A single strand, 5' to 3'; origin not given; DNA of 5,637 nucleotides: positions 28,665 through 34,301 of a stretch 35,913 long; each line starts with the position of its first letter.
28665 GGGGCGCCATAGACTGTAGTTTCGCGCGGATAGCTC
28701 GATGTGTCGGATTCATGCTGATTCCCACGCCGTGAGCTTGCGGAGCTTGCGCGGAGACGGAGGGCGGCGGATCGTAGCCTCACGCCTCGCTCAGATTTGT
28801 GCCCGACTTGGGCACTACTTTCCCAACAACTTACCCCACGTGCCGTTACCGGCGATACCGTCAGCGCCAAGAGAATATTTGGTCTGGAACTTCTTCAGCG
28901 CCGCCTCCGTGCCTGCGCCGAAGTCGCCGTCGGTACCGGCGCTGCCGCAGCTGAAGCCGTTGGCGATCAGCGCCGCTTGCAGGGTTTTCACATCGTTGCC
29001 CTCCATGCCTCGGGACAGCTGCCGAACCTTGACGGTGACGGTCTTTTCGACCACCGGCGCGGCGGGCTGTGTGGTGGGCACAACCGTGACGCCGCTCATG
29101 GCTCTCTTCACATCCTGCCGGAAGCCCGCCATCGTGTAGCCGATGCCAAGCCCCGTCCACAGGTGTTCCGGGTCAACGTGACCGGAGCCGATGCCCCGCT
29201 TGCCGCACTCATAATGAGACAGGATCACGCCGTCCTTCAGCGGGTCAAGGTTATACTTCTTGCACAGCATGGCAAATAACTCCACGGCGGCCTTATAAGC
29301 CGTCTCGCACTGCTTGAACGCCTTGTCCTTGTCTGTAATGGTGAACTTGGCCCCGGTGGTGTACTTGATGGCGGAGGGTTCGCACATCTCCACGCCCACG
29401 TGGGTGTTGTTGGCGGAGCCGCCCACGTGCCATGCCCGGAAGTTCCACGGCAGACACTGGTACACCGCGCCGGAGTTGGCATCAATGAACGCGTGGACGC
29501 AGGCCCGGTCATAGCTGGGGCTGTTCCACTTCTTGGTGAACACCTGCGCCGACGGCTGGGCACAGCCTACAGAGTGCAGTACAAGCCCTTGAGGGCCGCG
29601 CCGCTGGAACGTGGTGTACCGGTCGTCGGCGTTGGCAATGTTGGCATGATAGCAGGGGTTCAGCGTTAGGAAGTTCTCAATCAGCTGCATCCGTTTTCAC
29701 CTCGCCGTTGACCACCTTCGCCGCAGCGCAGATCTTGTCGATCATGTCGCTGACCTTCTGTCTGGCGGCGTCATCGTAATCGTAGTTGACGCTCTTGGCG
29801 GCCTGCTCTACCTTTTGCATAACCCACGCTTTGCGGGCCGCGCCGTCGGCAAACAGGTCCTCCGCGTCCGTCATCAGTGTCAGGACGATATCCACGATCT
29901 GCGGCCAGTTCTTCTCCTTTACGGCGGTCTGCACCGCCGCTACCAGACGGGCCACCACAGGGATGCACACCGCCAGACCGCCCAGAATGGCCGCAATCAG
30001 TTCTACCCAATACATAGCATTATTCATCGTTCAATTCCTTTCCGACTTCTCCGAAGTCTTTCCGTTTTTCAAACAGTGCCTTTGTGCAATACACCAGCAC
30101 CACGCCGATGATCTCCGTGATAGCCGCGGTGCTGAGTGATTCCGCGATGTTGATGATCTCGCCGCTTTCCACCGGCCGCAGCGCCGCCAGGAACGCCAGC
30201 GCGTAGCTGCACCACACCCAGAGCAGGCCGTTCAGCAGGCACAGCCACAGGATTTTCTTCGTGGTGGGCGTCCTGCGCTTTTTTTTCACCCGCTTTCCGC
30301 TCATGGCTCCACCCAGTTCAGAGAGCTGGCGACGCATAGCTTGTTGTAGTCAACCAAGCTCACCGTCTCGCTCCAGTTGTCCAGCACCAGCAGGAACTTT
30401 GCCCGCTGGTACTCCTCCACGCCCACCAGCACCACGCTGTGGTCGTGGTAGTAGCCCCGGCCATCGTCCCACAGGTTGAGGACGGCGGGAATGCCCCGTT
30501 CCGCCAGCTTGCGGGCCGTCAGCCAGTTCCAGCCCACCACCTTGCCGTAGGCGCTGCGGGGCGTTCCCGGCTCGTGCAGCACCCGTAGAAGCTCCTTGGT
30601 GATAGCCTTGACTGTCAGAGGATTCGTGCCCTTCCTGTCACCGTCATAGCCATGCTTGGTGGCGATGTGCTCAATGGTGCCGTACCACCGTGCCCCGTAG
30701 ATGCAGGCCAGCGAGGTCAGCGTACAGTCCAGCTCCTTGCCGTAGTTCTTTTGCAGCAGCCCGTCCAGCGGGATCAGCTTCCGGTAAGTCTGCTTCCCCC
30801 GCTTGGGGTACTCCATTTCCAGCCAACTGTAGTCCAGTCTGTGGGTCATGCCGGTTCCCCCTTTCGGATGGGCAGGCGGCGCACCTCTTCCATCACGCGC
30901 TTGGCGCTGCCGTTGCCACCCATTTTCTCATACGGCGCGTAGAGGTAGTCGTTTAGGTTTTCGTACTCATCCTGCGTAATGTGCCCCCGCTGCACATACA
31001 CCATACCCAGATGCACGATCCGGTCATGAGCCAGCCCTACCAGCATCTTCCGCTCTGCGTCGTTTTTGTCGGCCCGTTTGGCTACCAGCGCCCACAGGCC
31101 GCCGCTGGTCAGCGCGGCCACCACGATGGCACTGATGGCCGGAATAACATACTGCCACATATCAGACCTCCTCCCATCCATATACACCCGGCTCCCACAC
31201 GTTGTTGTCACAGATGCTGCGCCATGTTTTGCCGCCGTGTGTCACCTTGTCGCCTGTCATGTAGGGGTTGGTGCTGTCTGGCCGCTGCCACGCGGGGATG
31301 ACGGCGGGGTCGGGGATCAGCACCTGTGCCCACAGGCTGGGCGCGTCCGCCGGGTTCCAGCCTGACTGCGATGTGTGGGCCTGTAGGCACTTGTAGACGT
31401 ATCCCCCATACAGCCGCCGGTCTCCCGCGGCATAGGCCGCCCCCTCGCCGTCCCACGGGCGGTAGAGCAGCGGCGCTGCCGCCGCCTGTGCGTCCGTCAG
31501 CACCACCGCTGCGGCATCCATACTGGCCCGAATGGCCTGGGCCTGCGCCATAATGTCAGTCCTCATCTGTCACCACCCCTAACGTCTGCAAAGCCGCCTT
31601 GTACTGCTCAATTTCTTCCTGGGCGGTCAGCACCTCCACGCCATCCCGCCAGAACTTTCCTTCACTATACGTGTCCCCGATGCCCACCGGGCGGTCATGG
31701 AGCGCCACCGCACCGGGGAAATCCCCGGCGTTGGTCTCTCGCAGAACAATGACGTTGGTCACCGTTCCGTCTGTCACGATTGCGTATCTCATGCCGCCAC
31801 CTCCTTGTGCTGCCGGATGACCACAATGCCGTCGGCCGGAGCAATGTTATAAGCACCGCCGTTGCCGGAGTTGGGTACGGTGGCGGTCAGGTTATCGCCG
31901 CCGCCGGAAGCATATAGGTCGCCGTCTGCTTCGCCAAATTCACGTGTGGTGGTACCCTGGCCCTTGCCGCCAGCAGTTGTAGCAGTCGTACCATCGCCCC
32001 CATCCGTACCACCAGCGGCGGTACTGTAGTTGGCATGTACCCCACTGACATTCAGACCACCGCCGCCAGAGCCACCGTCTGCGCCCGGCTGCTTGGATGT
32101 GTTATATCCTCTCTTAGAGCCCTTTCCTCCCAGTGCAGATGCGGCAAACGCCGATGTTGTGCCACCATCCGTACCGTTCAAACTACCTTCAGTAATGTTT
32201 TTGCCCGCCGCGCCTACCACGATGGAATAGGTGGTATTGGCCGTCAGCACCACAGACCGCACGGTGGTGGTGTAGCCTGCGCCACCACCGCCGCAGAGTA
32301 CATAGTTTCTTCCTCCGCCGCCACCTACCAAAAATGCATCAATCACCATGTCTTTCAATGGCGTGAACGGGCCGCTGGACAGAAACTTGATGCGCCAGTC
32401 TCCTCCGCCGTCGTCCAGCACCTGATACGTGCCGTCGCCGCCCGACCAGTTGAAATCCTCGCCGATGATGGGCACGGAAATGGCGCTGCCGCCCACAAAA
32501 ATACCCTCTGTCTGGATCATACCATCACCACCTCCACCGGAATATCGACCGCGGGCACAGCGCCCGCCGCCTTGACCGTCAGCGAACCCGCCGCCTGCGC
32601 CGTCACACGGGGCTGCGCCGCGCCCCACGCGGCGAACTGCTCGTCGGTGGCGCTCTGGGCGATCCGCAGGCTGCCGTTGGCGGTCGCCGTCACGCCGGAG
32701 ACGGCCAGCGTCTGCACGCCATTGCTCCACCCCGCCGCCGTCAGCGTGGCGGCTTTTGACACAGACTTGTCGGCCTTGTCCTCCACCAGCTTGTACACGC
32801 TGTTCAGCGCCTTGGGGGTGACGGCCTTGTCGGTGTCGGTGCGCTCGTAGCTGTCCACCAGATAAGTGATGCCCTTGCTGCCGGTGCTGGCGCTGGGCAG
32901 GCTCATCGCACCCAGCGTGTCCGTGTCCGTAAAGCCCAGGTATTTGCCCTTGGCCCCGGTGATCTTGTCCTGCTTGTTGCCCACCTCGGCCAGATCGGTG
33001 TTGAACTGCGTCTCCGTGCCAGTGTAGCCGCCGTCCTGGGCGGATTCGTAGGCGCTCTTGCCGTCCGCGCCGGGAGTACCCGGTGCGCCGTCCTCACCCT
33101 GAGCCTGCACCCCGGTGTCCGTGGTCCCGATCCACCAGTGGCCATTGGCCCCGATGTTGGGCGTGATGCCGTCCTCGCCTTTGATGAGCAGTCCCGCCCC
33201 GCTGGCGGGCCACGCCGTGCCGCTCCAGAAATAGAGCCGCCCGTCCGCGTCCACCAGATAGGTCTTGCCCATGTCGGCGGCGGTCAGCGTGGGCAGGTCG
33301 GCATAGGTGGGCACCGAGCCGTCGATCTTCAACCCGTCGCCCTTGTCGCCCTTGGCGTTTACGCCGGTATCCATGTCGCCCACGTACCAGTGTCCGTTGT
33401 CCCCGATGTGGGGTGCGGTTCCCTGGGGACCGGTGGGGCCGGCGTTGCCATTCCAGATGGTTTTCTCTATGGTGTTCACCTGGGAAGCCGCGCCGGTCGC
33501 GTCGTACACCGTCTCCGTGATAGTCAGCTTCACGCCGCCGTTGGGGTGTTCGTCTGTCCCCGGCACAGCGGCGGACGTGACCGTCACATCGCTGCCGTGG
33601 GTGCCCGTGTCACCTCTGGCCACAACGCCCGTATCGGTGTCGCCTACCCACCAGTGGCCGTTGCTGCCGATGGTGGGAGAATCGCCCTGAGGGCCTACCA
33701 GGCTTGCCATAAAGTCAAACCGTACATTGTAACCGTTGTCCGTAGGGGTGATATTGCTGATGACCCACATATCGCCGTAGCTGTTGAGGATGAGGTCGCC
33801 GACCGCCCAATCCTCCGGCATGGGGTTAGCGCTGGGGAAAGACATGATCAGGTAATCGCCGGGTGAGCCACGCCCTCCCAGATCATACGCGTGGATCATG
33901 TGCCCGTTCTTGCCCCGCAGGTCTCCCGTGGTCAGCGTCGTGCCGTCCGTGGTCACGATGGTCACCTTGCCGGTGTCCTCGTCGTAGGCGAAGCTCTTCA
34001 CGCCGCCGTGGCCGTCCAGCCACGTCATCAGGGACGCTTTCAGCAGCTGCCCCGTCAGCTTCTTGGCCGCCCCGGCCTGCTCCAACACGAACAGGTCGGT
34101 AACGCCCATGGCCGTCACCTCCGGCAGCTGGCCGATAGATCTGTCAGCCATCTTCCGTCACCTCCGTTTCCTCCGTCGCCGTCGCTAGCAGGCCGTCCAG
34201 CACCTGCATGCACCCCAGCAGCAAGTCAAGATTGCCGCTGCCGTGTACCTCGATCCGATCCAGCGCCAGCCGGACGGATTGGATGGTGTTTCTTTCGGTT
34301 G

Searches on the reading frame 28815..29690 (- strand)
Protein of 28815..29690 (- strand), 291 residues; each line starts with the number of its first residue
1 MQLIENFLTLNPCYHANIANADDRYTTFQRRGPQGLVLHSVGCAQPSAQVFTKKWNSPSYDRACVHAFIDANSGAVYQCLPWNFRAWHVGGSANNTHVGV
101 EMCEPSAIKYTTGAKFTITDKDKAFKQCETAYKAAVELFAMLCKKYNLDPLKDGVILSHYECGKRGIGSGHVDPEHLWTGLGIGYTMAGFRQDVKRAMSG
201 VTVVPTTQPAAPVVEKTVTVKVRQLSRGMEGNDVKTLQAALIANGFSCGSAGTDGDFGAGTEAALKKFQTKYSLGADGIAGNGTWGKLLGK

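Call 17: search_protein_families(library=phrogs, proteins=[window:28815-29690:-], max_evalue=0.00001)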
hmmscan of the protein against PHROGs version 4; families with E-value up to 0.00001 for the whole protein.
window:28815-29690:- (291 aa): 19 families
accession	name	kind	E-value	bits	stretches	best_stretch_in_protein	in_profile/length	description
phrog_1794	-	lysis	3.8e-35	122.9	1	30-208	53-209/336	amidase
phrog_5182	-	lysis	1.3e-31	111.4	1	2-232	10-220/321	endolysin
phrog_15001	-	lysis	1.6e-29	104.2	1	1-221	15-220/367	endolysin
phrog_1493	-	lysis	3e-29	103.4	1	35-289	36-306/394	endolysin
phrog_2338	-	lysis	1.1e-17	65.5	1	31-221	26-201/346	endolysin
phrog_2649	-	lysis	6.9e-16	59.9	1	212-290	164-237/261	endolysin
phrog_670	-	lysis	3.3e-15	57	1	33-203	113-259/596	endolysin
phrog_880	-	lysis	1.3e-14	55.5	1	82-288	251-431/435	endolysin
phrog_833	-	lysis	1.3e-13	52.3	1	31-219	28-203/294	endolysin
phrog_17214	-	lysis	8.6e-12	46.3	1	217-290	238-314/322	endolysin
phrog_1110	-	lysis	1.4e-11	45.4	1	44-202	37-176/301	endolysin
phrog_1224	-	head and packaging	1.7e-11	45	1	225-288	4-64/438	endolysin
phrog_9611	-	lysis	1.6e-09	38.7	1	27-166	17-146/246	endolysin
phrog_3393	-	lysis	5.1e-09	37.3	1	24-224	14-203/342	endolysin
phrog_8164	-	lysis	1.6e-08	35.2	1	26-217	19-200/320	endolysin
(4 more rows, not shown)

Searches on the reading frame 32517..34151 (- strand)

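Call 17: search_protein_families(library=phrogs, proteins=[window:32517-34151:-], max_evalue=0.00001)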
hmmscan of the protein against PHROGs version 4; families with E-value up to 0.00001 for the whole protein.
window:32517-34151:- (544 aa): 7 families
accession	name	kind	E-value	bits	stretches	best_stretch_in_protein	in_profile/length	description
phrog_32509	-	unknown function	1e-23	85.3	3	234-276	18-60/396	-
phrog_9525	-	tail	5.7e-12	45.9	0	150-181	420-451/728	tail fiber protein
phrog_8780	-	tail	1.2e-10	41.3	1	261-531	34-270/755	minor tail protein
phrog_3904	-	tail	9.3e-10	38.4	1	120-365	555-805/1086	tail fiber protein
phrog_819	-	tail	1.9e-06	27.3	0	234-476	543-755/1024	tail protein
phrog_25979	-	unknown function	7e-06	26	1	333-403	213-264/521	-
phrog_37283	-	unknown function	9.2e-06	26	0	323-359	238-275/386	-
